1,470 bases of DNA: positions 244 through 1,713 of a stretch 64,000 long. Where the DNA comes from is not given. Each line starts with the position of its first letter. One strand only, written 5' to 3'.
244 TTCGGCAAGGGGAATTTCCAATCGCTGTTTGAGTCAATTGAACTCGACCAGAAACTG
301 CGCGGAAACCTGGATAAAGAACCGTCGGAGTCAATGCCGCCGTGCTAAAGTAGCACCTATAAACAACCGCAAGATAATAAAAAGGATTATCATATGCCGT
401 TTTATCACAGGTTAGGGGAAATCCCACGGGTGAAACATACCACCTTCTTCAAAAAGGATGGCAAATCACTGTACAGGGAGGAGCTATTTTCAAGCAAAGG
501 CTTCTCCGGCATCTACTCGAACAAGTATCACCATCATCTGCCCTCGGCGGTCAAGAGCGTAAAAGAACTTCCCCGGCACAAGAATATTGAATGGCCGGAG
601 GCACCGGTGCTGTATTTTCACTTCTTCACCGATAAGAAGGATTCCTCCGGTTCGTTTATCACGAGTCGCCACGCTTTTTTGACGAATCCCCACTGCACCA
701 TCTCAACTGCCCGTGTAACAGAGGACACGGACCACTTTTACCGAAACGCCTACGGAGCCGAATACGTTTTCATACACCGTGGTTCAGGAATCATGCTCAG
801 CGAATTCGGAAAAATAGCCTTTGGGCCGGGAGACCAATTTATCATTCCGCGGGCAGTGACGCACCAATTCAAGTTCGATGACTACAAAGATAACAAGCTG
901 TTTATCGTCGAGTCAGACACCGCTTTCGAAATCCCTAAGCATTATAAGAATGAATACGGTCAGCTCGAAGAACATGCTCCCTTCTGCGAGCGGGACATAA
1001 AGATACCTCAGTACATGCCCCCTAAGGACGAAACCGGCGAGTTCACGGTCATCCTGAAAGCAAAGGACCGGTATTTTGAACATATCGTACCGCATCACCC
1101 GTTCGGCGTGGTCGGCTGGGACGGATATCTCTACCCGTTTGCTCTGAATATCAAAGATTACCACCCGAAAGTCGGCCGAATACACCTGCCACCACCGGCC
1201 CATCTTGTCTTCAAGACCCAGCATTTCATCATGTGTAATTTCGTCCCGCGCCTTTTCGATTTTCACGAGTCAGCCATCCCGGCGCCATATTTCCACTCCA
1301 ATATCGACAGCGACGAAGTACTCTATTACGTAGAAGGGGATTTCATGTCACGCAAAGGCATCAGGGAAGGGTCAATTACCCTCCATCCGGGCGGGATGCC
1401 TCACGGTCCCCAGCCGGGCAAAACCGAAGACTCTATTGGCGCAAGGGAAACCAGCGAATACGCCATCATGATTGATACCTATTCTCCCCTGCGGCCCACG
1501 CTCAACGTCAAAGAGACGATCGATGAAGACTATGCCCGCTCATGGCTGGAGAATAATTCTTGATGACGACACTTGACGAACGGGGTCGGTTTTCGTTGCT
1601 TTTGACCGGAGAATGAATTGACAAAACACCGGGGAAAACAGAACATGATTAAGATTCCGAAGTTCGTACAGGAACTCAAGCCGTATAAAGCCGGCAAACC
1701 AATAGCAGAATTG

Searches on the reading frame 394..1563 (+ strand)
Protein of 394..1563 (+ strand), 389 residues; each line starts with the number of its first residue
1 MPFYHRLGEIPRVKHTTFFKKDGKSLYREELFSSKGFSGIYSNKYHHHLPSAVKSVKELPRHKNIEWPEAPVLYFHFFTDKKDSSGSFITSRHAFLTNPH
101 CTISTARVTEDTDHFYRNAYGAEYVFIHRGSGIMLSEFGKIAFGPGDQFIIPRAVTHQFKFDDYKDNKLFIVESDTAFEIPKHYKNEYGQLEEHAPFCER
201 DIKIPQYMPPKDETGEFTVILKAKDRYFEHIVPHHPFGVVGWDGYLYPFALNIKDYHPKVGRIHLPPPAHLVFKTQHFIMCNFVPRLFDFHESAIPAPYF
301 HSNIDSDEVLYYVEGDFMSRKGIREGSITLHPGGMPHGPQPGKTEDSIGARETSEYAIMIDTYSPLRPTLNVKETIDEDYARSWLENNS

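Call 91: search_protein_families(library=pfam, proteins=[window:394-1563:+], max_evalue=0.00001)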
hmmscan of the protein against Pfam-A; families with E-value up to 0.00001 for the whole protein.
window:394-1563:+ (389 aa): 1 family
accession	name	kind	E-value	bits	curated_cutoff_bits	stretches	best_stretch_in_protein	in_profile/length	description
PF20510.4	HgmA_N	-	2.6e-09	37.2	20.2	1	112-251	136-271/273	Homogentisate 1,2-dioxygenase N-terminal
